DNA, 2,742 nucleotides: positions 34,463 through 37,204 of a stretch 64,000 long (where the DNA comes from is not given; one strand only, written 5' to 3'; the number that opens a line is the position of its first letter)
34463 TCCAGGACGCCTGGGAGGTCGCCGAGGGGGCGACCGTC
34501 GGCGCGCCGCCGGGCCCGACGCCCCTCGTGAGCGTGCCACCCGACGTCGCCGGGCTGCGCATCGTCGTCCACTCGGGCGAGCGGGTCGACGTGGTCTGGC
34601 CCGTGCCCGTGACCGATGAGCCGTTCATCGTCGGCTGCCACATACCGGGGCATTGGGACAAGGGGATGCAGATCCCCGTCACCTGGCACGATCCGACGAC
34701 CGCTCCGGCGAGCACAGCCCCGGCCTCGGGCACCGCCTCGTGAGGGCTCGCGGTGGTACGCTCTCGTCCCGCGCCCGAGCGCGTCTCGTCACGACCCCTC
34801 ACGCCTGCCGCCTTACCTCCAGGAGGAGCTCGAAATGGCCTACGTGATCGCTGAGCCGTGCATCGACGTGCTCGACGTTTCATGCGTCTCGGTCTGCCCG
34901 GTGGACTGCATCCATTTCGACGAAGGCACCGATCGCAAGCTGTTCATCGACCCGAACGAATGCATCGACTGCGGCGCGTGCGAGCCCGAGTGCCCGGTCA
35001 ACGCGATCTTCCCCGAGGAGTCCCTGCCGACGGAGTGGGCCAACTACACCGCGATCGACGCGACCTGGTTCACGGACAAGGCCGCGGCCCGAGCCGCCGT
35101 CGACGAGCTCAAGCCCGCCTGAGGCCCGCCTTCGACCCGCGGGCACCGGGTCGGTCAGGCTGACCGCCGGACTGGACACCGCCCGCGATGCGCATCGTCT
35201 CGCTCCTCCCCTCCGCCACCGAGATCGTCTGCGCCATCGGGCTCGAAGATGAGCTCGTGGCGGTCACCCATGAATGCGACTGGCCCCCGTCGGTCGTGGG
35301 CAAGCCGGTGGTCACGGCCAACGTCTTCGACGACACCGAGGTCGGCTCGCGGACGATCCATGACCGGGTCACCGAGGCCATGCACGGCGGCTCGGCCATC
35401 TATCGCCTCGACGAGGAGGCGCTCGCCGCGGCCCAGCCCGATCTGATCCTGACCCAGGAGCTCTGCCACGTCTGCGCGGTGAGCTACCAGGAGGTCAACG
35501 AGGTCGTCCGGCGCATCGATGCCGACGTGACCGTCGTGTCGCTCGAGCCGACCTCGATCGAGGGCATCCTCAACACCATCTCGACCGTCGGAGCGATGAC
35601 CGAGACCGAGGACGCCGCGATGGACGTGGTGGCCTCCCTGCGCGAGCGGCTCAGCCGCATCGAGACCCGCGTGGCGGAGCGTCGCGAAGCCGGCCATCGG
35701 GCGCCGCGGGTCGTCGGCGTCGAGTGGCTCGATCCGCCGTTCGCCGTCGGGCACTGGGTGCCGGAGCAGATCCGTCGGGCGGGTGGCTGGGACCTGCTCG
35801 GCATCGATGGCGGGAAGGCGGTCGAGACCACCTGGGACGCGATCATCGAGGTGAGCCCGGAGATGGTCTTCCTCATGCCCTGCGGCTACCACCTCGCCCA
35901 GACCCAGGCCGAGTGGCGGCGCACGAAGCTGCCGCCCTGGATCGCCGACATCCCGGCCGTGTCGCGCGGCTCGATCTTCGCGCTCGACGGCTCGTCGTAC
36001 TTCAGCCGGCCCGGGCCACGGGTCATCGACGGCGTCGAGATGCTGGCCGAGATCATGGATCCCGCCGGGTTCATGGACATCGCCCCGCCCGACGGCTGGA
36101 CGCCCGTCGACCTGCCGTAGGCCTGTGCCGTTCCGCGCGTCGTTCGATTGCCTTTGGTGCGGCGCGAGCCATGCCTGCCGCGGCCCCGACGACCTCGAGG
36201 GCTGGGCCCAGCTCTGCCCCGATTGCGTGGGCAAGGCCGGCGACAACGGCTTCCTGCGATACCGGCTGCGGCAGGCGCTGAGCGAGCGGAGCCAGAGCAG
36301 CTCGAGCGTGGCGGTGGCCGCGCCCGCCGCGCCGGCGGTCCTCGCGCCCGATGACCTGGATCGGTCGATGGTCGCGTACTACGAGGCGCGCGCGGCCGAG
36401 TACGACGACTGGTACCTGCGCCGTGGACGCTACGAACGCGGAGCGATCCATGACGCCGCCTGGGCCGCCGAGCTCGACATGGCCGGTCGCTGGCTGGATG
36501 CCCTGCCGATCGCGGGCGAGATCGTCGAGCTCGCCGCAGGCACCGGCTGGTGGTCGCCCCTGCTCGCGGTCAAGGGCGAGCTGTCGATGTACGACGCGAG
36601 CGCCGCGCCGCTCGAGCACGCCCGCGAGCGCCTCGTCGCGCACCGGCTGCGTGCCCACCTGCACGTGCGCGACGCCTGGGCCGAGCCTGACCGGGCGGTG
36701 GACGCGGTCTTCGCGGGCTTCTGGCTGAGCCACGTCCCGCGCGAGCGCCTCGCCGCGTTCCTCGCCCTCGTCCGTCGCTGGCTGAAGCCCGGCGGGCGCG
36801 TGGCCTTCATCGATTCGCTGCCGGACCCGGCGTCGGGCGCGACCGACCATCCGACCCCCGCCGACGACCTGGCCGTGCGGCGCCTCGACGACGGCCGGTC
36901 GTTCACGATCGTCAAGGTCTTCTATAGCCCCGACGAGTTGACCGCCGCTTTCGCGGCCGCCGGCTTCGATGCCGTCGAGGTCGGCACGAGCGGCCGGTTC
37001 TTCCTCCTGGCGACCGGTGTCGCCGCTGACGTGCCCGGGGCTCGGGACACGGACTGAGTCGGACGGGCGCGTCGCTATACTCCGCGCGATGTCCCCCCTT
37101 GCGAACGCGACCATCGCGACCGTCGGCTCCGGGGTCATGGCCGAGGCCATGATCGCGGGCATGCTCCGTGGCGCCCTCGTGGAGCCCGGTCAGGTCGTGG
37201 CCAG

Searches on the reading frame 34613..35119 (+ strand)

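Call 23: search_protein_families(library=pfam, proteins=[window:34613-35119:+], max_evalue=0.001)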
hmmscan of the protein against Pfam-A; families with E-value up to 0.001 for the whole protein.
window:34613-35119:+ (169 aa): 11 families
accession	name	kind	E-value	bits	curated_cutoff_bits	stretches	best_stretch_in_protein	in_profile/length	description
PF00037.32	Fer4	-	2.3e-10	40.3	21.1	1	111-132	2-23/24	4Fe-4S binding domain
PF12838.12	Fer4_7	-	2.4e-08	34.7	27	1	90-131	7-52/52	4Fe-4S dicluster domain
PF14697.11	Fer4_21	-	3.5e-06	27.5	35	0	111-132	2-26/59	4Fe-4S dicluster domain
PF13183.11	Fer4_8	-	6.7e-06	27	27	1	115-134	3-22/68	4Fe-4S dicluster domain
PF13484.11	Fer4_16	-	7.5e-06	27.1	30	0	116-136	1-22/66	4Fe-4S double cluster binding domain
PF12837.12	Fer4_6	-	2.8e-05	24.3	25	1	112-132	4-24/24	4Fe-4S binding domain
PF25160.1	LdpA_Fe-S-bd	-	3e-05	24.1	27.6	1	91-132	9-43/49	LdpA Fe-S cluster-binding domain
PF13237.11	Fer4_10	-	3.2e-05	24.2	25.5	0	110-134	2-22/53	4Fe-4S dicluster domain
PF12797.12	Fer4_2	-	3.9e-05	23.8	24.5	1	109-129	2-22/22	4Fe-4S binding domain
PF13187.11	Fer4_9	-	0.00015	22.2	27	1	90-132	7-52/52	4Fe-4S dicluster domain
PF12800.12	Fer4_4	-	0.00086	19.9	24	0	114-129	1-16/17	4Fe-4S binding domain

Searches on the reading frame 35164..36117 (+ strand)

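Call 23: search_protein_families(library=pfam, proteins=[window:35164-36117:+], max_evalue=0.001)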
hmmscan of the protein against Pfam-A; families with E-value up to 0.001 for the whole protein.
window:35164-36117:+ (318 aa): 1 family
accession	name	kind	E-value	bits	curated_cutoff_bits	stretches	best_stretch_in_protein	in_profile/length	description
PF01497.23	Peripla_BP_2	-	5.9e-19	68.8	27.5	1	11-275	1-232/235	Periplasmic binding protein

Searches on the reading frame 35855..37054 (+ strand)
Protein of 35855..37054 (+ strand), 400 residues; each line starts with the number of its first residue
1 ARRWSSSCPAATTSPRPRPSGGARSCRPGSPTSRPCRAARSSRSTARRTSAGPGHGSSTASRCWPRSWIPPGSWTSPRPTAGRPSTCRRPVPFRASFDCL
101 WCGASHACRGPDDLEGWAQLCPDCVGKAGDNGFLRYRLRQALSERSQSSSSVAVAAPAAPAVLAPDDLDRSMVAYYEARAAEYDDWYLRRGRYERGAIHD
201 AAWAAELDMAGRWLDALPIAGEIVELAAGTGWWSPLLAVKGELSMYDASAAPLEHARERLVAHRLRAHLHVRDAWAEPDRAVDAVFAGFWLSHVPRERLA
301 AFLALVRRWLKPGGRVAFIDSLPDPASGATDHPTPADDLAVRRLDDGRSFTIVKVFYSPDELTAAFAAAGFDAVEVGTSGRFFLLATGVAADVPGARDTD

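Call 23: search_protein_families(library=pfam, proteins=[window:35855-37054:+], max_evalue=0.001)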
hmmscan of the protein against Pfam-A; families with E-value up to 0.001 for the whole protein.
window:35855-37054:+ (400 aa): 4 families
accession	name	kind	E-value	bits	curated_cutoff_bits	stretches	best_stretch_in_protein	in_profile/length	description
PF13649.12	Methyltransf_25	-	2.8e-14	54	27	1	223-314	1-97/97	Methyltransferase domain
PF13489.12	Methyltransf_23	-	2e-11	44.3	27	1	218-375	21-163/164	Methyltransferase domain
PF08242.18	Methyltransf_12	-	2.3e-09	38.3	30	1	225-316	2-98/98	Methyltransferase domain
PF08241.18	Methyltransf_11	-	2.7e-09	38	21.2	1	225-318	2-95/95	Methyltransferase domain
